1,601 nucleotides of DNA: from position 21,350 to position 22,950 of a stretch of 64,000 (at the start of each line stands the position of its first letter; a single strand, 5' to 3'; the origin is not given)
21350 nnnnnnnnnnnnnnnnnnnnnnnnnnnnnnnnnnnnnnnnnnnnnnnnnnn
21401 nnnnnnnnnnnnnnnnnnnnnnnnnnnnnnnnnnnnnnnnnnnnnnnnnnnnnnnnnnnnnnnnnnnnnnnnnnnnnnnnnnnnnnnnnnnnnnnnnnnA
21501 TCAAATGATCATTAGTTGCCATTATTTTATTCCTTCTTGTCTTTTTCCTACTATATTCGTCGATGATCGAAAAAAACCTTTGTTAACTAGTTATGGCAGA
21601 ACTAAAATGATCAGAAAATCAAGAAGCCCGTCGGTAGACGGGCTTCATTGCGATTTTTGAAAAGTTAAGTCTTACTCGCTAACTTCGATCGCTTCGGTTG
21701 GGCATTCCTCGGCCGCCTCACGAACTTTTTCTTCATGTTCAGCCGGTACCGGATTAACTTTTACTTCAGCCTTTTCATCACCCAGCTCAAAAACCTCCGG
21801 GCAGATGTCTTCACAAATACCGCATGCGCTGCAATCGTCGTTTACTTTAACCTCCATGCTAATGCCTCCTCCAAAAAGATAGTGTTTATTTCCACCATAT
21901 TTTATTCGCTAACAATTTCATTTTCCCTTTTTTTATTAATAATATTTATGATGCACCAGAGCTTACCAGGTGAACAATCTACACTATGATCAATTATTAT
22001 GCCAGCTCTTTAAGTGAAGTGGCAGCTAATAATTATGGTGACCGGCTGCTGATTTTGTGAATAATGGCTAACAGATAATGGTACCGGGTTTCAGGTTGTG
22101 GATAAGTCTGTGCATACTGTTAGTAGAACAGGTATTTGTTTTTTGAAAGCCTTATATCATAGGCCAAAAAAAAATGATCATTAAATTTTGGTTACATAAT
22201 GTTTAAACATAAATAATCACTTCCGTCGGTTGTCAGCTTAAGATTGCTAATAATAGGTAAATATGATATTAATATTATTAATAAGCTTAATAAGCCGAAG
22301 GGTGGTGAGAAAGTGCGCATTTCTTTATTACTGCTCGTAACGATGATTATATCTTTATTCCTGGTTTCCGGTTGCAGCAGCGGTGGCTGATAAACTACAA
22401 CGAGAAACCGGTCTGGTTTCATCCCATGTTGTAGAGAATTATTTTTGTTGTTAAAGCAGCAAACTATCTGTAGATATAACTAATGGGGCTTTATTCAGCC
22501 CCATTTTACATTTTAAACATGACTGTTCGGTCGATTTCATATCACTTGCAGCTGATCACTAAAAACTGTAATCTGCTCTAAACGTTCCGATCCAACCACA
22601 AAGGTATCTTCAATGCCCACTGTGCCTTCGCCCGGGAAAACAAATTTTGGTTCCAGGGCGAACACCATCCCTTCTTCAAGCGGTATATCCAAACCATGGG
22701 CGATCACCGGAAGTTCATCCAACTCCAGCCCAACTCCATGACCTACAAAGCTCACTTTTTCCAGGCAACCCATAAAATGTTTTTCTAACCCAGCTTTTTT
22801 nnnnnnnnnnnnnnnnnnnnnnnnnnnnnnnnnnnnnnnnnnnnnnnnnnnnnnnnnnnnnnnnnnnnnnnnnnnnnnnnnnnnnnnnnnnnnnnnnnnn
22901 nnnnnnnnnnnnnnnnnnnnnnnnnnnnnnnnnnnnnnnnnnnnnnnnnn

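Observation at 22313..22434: Hidden 26-residue lipopeptide gene with likely C-terminal selenocysteine and a SECIS hairpin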

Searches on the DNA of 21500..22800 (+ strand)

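Call 6: search_rna_families(source=window, start=21500, end=22800, threshold=evalue, max_evalue=10, show_alignments=3)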
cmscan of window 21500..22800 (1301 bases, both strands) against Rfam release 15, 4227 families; matches with E-value up to 10: 7.
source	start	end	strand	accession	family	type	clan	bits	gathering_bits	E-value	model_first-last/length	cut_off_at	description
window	21613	21687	-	RF01772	rnk_pseudo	Cis-reg; leader;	-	19.2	55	2.2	1-108/108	no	Pseudomonas rnk leader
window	21603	21701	-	RF02621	BSnc120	Gene; sRNA;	-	19.1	114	0.35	1-88/88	no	Brucella sRNA 120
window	21533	21581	-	RF03794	MIR5298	Gene; miRNA;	-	19.1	70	6.3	1-80/80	no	MIR5298 microRNA precursor family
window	22416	22489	+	RF00160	snoZ159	Gene; snRNA; snoRNA; CD-box;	CL00065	17.5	39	5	1-86/86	no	Small nucleolar RNA Z159/U59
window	21988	22079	+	RF04329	snoMe18S-C1367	Gene; snRNA; snoRNA; CD-box;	-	16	101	7.6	1-110/110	no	Drosophila C/D box small nucleolar RNA snoMe18S-C1367 family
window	21607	21650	+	RF00617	cHP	Cis-reg;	CL00129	15.8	40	3.9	1-45/45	no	Flavivirus capsid hairpin cHP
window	21618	21729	-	RF00513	Trp_leader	Cis-reg; leader;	-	15.1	41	7.5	1-100/100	no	Tryptophan operon leader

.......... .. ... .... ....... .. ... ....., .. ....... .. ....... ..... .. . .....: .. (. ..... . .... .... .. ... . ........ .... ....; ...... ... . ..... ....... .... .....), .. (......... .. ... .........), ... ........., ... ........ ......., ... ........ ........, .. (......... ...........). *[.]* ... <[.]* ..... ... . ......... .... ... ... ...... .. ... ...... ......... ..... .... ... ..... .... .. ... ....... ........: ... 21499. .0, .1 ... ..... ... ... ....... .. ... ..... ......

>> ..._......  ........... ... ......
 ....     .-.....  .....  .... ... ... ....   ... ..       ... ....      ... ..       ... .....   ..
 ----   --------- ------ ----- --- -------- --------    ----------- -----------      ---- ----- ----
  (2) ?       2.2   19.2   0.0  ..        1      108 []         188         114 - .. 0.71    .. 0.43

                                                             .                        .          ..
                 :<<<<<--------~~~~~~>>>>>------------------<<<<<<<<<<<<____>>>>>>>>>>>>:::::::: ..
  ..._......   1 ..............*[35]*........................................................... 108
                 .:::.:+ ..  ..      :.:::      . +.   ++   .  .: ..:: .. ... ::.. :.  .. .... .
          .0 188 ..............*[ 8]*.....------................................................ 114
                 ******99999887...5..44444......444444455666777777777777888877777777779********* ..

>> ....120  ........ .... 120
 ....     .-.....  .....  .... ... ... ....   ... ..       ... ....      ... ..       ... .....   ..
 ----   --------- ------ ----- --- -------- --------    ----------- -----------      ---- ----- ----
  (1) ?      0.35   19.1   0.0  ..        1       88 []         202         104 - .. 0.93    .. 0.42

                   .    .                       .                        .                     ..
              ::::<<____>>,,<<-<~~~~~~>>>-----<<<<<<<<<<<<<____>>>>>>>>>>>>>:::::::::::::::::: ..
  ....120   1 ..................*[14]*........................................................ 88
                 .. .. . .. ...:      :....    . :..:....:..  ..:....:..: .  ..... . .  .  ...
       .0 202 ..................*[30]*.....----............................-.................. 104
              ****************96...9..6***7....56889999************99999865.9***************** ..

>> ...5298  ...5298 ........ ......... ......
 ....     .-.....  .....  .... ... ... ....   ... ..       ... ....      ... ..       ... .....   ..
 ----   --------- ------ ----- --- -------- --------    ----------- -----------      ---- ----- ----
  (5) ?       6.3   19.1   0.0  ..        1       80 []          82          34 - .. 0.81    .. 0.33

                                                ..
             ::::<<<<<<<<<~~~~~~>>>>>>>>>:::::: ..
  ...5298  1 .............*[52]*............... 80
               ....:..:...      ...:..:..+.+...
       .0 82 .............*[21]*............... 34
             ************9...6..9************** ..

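Call 28: build_rna_model(alignment_id=A2, structure=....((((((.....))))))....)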
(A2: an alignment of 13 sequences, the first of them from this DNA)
Model R1 built from alignment A2 (13 sequences, 25 columns); structure: as given.
model positions 25; base pairs 6; branch points 0; effective number of sequences 13; information 1.011 bits per position. Calibrated on 0.2 Mb of random sequence (short: E-values are rough).
structure used (alignment columns):
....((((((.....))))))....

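Call 29: search_with_rna_model(model_id=R1, source=window, filters=off, max_evalue=10, show_alignments=6)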
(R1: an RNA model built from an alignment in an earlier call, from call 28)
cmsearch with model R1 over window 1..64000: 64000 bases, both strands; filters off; matches with E-value up to 10: 24.
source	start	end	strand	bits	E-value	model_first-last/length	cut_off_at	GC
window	22400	22424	+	26.5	1.3e-05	1-25/25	no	0.52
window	2701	2731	-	15.5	0.035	1-25/25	no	0.52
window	21619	21650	+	14.4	0.075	1-25/25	no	0.56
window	46515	46539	+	13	0.21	1-25/25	no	0.56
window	46515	46539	-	11.7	0.51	1-25/25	no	0.56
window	22400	22424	-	11.6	0.57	1-25/25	no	0.52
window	36401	36423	-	11.2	0.74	1-25/25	no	0.57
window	33149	33183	-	11.1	0.8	1-25/25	no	0.43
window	57271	57291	+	9.9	1.9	1-25/25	no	0.52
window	5582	5614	+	9.7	2.1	1-25/25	no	0.64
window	36779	36801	+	9.7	2.2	1-25/25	no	0.39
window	17331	17343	+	9.6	2.3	7-19/25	no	0.77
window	29451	29481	-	9.3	2.8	1-25/25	no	0.42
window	5582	5614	-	9.1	3.3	1-25/25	no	0.64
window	21619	21650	-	9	3.5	1-25/25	no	0.56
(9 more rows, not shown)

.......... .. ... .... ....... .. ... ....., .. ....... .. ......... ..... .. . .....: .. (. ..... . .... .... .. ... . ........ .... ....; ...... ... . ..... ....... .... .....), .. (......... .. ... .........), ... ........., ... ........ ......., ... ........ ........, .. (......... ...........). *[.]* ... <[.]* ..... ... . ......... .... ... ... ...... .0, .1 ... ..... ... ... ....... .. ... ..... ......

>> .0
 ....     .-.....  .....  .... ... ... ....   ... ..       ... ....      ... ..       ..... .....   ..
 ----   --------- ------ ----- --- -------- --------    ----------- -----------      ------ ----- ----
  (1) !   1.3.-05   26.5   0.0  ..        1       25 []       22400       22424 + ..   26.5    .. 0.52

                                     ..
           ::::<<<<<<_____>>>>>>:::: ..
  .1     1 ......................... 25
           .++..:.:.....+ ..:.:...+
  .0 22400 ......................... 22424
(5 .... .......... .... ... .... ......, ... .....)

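Call 31: search_with_rna_model(model_id=R1, sources=[L001, L002, L003, L004, L005, L006, L007, L008, L009, L034, L035, L036, L037, L038, L039, L040, L041, L042, L043, L044, L045, L046, L047, L048, L049, L050, L051, L052, L053, L054, L055, L056, L057, L058, L059, L060, L061, L062, L063, L064, L065, L066, L067, L068, L069, L070, L071, L072, L073, L074, L075, L076, L077, L078, L079, L080, L081, L082, L083, L084, L085, L086, L087, L088, L089, L090, L091, L092, L093, L094, L095, L096, L097, L098, L099, L100, L101, L102, L103, L104, L105, L106, L107, L108, L109, L110, L111, L112, L113], max_evalue=1)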
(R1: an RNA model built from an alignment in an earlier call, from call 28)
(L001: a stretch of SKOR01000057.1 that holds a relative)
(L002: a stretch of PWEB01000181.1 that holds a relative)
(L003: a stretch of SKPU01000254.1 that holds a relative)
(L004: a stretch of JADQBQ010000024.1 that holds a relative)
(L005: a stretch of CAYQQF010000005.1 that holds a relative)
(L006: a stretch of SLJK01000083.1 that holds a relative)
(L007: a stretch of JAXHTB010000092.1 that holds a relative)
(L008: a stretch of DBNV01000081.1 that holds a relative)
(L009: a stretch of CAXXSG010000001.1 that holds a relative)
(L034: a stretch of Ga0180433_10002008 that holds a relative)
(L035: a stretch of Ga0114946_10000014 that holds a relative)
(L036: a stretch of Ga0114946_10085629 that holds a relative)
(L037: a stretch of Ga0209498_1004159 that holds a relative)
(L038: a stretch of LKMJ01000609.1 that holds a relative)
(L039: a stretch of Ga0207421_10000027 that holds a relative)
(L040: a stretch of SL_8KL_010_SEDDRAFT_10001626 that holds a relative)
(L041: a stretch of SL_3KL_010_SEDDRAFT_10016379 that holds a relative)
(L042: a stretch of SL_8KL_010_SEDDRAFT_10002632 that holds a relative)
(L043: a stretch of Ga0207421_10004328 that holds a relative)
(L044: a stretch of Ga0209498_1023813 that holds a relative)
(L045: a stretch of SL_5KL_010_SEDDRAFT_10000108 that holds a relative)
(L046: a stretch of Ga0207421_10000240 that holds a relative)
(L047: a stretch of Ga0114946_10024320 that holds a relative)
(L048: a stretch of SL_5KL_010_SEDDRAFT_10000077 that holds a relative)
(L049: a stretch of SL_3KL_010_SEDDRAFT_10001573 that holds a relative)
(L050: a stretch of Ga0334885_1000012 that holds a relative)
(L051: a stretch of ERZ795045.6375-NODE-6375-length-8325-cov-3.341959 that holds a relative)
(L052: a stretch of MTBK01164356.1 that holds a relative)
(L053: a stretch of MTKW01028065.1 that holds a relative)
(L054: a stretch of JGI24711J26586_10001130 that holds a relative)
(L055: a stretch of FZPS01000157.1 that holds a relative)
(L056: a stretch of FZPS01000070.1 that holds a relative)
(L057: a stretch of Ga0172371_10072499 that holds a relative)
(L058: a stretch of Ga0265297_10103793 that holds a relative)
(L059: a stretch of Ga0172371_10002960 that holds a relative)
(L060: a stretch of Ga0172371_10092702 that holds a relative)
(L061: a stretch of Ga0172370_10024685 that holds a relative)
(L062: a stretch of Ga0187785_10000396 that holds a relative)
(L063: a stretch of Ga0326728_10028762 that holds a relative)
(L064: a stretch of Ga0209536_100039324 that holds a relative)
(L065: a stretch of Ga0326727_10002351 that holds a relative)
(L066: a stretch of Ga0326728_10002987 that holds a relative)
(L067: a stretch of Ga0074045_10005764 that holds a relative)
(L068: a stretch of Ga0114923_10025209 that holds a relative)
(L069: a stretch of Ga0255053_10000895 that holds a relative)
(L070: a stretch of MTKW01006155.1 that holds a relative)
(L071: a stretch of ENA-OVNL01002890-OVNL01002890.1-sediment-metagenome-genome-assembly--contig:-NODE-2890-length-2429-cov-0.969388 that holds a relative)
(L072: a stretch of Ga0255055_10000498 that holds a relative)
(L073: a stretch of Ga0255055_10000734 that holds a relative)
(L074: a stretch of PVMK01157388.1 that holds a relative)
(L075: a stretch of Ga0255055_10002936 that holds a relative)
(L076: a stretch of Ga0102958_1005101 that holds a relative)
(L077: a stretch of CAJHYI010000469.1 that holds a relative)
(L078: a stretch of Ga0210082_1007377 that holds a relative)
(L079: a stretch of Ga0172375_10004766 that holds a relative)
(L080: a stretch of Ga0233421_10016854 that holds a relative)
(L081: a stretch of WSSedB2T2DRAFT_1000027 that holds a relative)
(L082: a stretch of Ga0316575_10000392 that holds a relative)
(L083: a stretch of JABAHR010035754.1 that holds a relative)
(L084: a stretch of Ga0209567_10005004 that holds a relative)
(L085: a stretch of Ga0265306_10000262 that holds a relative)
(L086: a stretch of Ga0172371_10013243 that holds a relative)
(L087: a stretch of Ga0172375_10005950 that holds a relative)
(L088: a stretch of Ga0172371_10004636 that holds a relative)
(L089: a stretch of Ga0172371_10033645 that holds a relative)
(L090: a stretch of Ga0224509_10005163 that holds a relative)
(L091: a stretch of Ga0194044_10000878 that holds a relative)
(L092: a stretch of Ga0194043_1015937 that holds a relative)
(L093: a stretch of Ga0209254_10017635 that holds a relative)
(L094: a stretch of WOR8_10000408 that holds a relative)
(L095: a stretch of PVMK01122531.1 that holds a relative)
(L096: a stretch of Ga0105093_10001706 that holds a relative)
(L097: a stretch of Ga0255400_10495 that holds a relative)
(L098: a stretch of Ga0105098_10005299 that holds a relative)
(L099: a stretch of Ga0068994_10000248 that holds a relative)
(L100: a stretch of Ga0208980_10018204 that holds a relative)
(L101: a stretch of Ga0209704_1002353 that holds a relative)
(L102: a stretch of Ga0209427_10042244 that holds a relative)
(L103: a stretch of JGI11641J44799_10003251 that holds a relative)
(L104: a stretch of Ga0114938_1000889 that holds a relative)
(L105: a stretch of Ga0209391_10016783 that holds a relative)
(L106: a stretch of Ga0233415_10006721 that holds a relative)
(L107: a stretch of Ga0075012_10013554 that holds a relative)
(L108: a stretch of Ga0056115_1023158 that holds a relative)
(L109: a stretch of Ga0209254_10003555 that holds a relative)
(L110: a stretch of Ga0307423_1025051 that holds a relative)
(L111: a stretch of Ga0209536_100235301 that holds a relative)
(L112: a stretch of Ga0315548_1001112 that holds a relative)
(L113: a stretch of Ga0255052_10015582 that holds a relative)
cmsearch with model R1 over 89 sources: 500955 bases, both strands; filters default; matches with E-value up to 1: 27.
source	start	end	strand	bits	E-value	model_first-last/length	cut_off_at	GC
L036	1315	1339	-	32.3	1.7e-06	1-25/25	no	0.52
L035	4263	4287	-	31.8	2.4e-06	1-25/25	no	0.64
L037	4263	4287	-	31.1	3.9e-06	1-25/25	no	0.6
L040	1804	1828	-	30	8.4e-06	1-25/25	no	0.52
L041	1611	1635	-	30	8.4e-06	1-25/25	no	0.52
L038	4270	4294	-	30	8.5e-06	1-25/25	no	0.64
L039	4270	4294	-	30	8.5e-06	1-25/25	no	0.64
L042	4330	4354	-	29.7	1.1e-05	1-25/25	no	0.52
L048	4261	4285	-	28.6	2.3e-05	1-25/25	no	0.48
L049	4261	4285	-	28.6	2.3e-05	1-25/25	no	0.48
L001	1865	1889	-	28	3.5e-05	1-25/25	no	0.68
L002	2459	2483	-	27.1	6.7e-05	1-25/25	no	0.48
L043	4277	4301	-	27.1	6.7e-05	1-25/25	no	0.48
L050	4282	4306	-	26.9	7.7e-05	1-25/25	no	0.56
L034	4301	4325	-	26.5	0.0001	1-25/25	no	0.52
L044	1472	1496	-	26.3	0.00012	1-25/25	no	0.6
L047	2015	2039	-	26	0.00015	1-25/25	no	0.4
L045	4185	4209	-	25.4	0.00023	1-25/25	no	0.56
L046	4185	4209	-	25.4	0.00023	1-25/25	no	0.56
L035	4263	4287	+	17.7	0.057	1-25/25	no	0.64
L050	4282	4306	+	16.1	0.17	1-25/25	no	0.56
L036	1315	1339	+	16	0.19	1-25/25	no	0.52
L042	4330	4354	+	15.7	0.23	1-25/25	no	0.52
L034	5075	5106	-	14.4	0.59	1-25/25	no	0.56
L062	2506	2530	+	14.3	0.65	1-25/25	no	0.6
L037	4263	4287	+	13.9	0.88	1-25/25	no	0.6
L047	2015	2039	+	13.7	0.97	1-25/25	no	0.4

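Call 63: search_with_rna_model(model_id=R1, sources=[L120, L123, L125, L010, L011, L012, L013, L014, L015, L016, L017, L018, L019, L020, L021, L022, L023, L024, L025, L026, L027, L028, L029, L030, L031, L032, L033], max_evalue=1)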
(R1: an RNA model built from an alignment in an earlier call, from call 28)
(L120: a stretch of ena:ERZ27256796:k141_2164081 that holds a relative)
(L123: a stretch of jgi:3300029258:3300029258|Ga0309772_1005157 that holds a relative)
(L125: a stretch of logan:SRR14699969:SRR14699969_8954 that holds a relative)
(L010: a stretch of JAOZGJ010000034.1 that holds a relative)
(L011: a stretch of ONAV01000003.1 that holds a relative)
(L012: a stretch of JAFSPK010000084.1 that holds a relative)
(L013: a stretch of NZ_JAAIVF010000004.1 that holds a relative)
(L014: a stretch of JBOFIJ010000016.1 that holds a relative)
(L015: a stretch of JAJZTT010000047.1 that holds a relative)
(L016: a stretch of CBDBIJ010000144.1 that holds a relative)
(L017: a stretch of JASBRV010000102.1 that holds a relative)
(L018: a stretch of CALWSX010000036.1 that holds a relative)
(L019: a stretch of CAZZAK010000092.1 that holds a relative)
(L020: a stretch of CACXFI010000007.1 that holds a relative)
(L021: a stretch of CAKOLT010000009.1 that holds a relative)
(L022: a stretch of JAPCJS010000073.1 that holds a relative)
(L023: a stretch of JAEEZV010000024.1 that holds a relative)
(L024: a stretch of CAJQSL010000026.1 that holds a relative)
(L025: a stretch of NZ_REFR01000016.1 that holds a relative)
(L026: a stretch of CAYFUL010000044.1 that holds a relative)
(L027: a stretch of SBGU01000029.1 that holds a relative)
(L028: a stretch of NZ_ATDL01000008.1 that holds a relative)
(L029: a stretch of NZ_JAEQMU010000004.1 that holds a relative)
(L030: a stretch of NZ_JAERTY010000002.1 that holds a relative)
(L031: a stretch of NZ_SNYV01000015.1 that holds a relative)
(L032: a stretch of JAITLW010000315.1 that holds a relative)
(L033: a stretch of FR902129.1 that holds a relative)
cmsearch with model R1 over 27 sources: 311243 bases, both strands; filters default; matches with E-value up to 1: 1.
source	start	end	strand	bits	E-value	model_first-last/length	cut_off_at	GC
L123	6174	6204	-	15.5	0.17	1-25/25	no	0.52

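Call 69: search_with_rna_model(model_id=R1, source=L126, filters=off, max_evalue=10, show_alignments=2)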
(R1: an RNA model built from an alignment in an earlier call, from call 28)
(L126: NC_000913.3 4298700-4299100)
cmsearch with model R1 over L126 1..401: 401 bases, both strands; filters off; matches with E-value up to 10: 5.
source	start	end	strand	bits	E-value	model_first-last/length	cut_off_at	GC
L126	340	372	+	6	0.19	1-25/25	no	0.7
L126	368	374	-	2.9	1.7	10-16/25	no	0.86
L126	236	248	-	2.1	3.1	1-25/25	no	0.69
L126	150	186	+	1.4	5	1-25/25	no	0.27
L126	150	186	-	1.2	6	1-25/25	no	0.27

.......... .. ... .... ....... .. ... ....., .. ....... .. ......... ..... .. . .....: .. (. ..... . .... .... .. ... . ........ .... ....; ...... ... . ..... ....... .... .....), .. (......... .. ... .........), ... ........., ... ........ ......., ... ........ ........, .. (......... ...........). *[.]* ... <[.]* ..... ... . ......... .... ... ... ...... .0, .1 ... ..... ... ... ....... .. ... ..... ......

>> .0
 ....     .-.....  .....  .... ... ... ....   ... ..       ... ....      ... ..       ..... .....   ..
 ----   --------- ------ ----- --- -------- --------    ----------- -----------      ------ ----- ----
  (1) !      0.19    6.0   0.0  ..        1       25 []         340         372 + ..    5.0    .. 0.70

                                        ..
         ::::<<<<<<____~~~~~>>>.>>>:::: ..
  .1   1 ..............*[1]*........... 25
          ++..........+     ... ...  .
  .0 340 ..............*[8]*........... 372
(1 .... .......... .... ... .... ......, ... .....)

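Call 76: search_with_rna_model(model_id=R1, sources=[L127, L128, L129, L130, L131, L132, L133, L134], filters=off, max_evalue=1)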
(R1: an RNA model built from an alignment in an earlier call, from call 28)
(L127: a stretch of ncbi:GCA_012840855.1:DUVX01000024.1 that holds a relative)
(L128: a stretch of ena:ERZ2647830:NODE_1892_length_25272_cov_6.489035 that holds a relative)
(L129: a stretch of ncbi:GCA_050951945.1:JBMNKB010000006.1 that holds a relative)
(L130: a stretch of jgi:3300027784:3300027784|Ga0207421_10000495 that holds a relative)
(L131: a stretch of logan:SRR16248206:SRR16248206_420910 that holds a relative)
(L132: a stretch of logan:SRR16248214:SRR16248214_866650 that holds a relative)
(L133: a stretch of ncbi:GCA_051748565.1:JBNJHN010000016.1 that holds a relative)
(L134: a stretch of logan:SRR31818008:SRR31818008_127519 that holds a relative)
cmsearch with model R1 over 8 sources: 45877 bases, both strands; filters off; matches with E-value up to 1: 0.
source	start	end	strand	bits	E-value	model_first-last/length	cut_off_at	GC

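Call 81: search_with_rna_model(model_id=R1, sources=[L135, L136, L137, L138, L139, L140], filters=off, max_evalue=1)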
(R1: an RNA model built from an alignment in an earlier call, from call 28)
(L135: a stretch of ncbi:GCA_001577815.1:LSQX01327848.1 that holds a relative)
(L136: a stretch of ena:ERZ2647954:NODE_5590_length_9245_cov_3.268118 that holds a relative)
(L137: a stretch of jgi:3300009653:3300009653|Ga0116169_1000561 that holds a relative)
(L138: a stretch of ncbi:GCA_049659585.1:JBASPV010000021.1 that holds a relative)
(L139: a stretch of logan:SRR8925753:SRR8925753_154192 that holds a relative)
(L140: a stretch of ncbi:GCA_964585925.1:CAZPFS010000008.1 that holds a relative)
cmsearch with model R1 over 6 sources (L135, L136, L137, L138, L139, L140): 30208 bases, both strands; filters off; matches with E-value up to 1: 10.
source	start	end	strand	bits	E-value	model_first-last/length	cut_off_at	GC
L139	580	603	-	11.9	0.21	1-25/25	no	0.67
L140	580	603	-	11.9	0.21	1-25/25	no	0.67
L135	2722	2751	-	10.2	0.72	1-25/25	no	0.53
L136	2722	2751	-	10.2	0.72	1-25/25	no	0.53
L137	2728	2757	-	10.2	0.72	1-25/25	no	0.53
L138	2728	2757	-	10.2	0.72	1-25/25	no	0.53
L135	2723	2750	+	10.1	0.77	1-25/25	no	0.57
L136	2723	2750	+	10.1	0.77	1-25/25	no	0.57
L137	2729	2756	+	10.1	0.77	1-25/25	no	0.57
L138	2729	2756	+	10.1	0.77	1-25/25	no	0.57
